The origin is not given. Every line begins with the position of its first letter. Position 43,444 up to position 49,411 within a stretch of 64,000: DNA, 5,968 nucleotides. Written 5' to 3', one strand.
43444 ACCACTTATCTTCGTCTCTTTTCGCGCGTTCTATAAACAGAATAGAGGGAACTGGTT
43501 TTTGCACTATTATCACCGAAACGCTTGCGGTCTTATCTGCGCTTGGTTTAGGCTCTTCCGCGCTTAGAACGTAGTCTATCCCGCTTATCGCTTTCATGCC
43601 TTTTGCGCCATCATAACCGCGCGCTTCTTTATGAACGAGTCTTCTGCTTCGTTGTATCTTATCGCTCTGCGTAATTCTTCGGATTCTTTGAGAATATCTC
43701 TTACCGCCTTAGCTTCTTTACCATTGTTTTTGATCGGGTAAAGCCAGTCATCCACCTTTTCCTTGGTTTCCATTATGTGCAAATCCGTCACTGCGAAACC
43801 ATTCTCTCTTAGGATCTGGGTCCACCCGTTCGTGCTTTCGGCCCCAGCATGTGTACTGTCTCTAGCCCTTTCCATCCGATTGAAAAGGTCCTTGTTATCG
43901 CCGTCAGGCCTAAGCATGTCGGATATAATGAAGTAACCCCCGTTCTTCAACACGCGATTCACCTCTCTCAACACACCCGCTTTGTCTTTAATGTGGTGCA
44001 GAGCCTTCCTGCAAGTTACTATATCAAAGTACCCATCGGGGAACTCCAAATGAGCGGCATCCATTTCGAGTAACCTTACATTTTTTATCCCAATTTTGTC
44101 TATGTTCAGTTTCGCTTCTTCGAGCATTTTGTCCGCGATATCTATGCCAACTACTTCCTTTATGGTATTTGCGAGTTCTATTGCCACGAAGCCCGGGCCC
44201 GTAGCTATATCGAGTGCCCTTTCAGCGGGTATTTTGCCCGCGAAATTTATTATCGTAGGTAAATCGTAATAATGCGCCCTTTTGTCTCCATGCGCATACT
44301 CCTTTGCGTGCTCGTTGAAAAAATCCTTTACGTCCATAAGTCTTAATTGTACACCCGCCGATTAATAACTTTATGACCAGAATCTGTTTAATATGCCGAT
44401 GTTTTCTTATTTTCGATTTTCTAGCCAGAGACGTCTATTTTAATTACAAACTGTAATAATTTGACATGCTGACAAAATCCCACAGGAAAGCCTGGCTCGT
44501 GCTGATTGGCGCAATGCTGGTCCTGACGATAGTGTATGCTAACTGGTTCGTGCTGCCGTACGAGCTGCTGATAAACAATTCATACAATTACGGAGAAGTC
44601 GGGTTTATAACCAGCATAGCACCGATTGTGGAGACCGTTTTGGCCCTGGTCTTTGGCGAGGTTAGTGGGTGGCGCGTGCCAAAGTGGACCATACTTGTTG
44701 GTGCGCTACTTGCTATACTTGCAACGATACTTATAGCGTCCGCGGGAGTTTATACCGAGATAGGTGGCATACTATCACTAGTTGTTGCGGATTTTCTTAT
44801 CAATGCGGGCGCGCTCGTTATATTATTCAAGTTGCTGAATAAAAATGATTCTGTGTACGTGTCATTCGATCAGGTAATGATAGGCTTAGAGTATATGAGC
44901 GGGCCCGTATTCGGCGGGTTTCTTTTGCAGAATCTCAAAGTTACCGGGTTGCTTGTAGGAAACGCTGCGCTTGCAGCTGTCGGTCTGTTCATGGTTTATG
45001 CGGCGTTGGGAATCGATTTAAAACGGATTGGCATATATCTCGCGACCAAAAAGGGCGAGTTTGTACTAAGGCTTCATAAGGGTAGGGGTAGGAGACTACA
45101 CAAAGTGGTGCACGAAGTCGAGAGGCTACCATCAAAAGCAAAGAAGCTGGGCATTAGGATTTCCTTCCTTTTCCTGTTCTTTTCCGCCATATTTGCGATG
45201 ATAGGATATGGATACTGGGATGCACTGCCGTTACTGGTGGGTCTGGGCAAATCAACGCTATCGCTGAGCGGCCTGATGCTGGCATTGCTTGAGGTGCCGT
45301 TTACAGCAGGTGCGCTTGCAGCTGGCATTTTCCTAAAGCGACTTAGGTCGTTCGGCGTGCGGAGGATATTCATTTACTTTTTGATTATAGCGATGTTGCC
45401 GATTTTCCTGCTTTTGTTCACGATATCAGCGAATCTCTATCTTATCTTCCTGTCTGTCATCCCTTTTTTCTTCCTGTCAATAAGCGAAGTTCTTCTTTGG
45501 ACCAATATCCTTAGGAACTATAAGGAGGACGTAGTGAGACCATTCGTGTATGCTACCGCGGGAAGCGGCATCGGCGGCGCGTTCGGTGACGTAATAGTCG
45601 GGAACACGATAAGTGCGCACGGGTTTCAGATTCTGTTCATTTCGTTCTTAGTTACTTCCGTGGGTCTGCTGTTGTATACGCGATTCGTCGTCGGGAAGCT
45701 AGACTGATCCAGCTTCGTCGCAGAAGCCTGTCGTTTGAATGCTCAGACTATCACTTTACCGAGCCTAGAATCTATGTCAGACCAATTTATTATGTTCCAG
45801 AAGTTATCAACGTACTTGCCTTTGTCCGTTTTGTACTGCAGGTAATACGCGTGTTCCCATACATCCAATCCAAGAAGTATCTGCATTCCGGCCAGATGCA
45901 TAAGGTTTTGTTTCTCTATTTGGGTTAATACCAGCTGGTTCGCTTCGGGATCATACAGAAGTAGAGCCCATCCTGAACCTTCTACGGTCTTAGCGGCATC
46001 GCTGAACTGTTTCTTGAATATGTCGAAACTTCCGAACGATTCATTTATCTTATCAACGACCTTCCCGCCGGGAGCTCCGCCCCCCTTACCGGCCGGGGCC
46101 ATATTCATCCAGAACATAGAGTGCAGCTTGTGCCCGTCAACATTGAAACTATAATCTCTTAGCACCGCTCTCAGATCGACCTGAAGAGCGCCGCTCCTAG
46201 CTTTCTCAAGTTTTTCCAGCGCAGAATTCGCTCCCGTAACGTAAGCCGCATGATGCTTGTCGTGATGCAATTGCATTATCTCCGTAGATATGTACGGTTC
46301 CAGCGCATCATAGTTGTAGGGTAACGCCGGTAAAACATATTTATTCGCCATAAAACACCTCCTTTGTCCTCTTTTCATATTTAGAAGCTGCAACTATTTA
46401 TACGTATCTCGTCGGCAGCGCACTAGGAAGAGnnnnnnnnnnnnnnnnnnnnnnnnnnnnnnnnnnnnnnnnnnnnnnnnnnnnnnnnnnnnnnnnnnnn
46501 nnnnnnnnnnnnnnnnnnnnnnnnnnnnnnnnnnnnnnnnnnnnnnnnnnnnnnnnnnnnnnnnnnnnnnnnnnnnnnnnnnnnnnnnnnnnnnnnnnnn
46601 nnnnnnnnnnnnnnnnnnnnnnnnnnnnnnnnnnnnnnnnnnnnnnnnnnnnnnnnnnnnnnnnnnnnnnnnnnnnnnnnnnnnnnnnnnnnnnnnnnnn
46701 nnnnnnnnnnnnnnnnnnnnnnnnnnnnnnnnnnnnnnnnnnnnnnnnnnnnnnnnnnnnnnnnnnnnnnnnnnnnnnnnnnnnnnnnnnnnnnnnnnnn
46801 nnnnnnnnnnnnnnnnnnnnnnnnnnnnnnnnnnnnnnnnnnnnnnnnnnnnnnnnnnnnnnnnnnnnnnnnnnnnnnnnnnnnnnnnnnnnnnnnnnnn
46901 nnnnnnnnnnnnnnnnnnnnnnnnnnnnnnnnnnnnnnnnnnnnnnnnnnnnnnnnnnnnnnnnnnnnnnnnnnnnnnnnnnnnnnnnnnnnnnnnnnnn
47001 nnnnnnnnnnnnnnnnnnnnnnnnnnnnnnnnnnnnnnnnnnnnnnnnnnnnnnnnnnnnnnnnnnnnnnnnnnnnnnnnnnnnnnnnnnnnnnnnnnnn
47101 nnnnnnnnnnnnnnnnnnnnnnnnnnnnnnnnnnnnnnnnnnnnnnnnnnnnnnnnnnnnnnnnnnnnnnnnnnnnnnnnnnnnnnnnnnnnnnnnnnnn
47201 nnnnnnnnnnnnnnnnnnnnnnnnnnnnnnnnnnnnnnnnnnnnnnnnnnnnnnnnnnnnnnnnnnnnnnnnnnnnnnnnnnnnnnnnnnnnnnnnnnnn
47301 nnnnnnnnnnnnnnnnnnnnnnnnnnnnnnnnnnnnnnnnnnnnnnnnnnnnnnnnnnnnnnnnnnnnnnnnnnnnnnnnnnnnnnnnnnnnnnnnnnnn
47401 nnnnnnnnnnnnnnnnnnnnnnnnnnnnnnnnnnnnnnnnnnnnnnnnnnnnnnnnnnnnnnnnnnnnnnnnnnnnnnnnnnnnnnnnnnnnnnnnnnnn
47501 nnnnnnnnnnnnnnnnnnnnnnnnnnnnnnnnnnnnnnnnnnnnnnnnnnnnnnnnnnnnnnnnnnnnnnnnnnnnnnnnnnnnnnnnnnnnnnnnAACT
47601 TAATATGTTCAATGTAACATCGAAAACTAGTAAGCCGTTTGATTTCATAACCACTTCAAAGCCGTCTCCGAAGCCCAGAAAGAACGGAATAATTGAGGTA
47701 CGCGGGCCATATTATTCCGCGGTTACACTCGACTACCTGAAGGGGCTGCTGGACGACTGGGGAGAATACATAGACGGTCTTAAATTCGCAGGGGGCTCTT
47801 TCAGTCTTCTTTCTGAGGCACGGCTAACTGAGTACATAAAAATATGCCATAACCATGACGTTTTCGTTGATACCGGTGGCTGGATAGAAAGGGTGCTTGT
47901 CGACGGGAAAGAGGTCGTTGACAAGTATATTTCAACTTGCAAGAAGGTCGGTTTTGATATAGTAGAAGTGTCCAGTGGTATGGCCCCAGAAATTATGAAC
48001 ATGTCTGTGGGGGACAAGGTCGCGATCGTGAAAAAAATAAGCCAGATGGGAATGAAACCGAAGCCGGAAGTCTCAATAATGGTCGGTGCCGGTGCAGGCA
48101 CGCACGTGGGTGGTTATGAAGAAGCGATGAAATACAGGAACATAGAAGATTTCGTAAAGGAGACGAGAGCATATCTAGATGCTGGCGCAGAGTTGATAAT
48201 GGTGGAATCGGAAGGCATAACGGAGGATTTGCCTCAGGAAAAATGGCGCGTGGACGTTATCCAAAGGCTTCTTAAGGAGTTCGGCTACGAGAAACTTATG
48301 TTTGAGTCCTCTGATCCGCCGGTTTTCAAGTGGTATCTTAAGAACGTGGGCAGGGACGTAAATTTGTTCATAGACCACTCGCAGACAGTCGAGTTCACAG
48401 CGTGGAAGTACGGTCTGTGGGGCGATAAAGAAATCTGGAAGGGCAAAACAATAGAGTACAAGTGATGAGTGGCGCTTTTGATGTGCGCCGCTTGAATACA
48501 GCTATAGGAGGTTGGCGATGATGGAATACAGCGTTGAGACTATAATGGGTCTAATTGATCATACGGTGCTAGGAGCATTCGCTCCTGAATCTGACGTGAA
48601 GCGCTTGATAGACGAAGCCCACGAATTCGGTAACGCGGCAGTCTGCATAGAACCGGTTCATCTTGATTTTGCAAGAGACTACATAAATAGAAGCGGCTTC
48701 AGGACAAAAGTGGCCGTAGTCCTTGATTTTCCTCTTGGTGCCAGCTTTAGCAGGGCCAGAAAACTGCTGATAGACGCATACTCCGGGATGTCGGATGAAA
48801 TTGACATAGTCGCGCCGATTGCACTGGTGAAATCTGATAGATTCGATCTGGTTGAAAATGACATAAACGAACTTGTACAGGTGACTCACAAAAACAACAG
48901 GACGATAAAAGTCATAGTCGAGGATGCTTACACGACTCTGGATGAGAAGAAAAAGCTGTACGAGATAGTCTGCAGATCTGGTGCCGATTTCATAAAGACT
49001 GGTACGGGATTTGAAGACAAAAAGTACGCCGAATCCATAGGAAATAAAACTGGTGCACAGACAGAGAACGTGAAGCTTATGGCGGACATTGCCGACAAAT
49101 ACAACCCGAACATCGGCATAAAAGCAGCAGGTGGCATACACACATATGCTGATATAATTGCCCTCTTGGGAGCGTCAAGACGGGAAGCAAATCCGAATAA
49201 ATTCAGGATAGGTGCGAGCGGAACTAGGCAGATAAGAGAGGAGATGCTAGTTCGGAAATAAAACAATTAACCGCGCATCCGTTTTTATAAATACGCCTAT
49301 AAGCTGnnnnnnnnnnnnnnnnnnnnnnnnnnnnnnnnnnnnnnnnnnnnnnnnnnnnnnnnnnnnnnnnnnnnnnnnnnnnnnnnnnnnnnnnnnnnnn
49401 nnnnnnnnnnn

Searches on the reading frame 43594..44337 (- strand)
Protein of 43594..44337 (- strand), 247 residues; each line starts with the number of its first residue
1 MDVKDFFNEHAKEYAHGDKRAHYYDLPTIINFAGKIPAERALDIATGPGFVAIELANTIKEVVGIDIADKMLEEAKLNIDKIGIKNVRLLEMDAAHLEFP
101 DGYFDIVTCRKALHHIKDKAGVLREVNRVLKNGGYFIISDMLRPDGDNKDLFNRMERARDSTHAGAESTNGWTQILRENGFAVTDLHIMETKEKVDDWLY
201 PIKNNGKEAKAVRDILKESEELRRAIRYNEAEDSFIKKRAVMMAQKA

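Call 11: search_protein_families(library=pfam, proteins=[window:43594-44337:-], max_evalue=0.0001)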
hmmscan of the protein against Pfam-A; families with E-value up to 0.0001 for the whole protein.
window:43594-44337:- (247 aa): 9 families
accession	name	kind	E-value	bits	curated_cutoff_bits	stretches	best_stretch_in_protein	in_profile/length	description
PF08241.18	Methyltransf_11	-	2.4e-26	92.6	21.2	1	42-138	1-95/95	Methyltransferase domain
PF13847.12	Methyltransf_31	-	4.1e-26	91.8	27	1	38-179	4-144/145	Methyltransferase domain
PF13649.12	Methyltransf_25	-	1.1e-23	84.2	27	1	42-134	2-97/97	Methyltransferase domain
PF13489.12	Methyltransf_23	-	3.8e-20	72.7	27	1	25-185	8-163/164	Methyltransferase domain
PF01209.24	Ubie_methyltran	-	6.5e-20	71.9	20.1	1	29-141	39-154/233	ubiE/COQ5 methyltransferase family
PF08242.18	Methyltransf_12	-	1.1e-16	61.8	30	1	42-136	1-98/98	Methyltransferase domain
PF03141.22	Methyltransf_29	-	1.5e-07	30.8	23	1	89-142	167-221/506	Putative S-adenosyl-L-methionine-dependent methyltransferase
PF06325.19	PrmA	-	1.6e-05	25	22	1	39-175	163-291/296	Ribosomal protein L11 methyltransferase (PrmA)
PF01135.25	PCMT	-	3.5e-05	24.1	20.3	1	37-94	73-133/210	Protein-L-isoaspartate(D-aspartate) O-methyltransferase (PCMT)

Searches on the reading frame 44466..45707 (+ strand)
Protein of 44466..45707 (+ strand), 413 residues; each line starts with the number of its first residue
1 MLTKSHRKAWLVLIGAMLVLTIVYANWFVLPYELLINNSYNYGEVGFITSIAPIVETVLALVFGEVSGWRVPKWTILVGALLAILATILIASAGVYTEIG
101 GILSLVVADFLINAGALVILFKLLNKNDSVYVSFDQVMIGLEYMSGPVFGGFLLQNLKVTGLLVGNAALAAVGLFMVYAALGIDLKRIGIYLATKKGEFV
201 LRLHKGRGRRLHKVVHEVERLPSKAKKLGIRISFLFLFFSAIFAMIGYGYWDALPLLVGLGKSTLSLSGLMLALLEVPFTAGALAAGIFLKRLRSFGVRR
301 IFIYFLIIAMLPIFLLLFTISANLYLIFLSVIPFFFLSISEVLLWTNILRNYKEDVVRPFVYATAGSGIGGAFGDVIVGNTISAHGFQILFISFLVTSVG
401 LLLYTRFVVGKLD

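Call 11: search_protein_families(library=pfam, proteins=[window:44466-45707:+], max_evalue=0.0001)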
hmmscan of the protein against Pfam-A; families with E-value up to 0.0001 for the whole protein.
window:44466-45707:+ (413 aa): 1 family
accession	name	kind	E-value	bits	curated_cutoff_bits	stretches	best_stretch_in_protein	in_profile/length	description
PF07690.21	MFS_1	-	3.8e-14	52.8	33.4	1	13-374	2-346/347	Major Facilitator Superfamily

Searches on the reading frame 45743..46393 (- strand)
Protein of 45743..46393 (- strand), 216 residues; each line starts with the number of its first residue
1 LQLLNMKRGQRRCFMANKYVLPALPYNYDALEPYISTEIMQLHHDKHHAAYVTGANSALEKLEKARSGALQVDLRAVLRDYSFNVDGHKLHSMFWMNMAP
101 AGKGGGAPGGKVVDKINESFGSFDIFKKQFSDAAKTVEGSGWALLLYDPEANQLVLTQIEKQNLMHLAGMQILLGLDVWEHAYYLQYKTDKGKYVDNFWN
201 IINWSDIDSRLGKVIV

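Call 11: search_protein_families(library=pfam, proteins=[window:45743-46393:-], max_evalue=0.0001)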
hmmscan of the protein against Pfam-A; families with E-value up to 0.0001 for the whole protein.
window:45743-46393:- (216 aa): 2 families
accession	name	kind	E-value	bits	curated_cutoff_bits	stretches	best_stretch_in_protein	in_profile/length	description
PF02777.23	Sod_Fe_C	-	2.1e-35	121.2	20.9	1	109-209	2-101/102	Iron/manganese superoxide dismutases, C-terminal domain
PF00081.27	Sod_Fe_N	-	1e-29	103.3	27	1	18-99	1-82/82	Iron/manganese superoxide dismutases, alpha-hairpin domain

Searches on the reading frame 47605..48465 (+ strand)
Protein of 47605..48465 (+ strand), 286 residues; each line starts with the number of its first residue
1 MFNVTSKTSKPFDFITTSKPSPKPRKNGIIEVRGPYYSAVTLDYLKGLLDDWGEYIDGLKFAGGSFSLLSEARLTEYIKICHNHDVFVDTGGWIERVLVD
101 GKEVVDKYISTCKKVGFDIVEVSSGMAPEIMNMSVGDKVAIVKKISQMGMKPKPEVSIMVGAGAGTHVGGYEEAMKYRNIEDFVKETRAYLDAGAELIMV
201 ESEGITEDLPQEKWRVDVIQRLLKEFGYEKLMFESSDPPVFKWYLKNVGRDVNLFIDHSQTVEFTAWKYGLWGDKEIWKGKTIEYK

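Call 12: search_protein_families(library=pfam, proteins=[window:47605-48465:+], max_evalue=0.0001)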
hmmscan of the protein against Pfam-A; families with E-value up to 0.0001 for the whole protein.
window:47605-48465:+ (286 aa): 1 family
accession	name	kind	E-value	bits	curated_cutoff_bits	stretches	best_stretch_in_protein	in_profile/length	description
PF02679.21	ComA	-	2.9e-61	207.5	25.2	1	21-274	4-243/243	(2R)-phospho-3-sulfolactate synthase (ComA)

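Call 76: search_protein_families(library=ncbifam, proteins=[window:47605-48465:+], max_evalue=0.00001)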
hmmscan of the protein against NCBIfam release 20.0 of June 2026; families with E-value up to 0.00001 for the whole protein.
window:47605-48465:+ (286 aa): 1 family
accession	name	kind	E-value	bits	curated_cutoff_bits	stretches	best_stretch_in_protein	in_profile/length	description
TIGR03849.2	arch_ComA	equivalog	7.6e-17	61.5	280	1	40-274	16-238/241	phosphosulfolactate synthase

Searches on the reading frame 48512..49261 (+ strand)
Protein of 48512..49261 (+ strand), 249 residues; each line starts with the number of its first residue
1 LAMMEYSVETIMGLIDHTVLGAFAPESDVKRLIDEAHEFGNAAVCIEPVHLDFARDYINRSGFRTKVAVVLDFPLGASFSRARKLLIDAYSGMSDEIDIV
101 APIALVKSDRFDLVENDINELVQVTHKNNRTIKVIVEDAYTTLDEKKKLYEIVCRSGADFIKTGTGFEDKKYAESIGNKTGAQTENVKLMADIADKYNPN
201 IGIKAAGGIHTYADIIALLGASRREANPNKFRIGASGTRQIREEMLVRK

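Call 12: search_protein_families(library=pfam, proteins=[window:48512-49261:+], max_evalue=0.0001)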
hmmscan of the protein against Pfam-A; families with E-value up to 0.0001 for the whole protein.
window:48512-49261:+ (249 aa): 1 family
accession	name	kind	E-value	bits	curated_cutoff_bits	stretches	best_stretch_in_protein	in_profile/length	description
PF01791.15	DeoC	-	8.1e-07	29.3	23.8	1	12-212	3-201/229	DeoC/LacD family aldolase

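Call 76: search_protein_families(library=ncbifam, proteins=[window:48512-49261:+], max_evalue=0.00001)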
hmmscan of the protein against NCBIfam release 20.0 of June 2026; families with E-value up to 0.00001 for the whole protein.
window:48512-49261:+ (249 aa): 1 family
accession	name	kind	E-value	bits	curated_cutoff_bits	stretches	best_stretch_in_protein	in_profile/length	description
TIGR00126.1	deoC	equivalog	2.4e-40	138.2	117.3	1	13-223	4-198/211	deoxyribose-phosphate aldolase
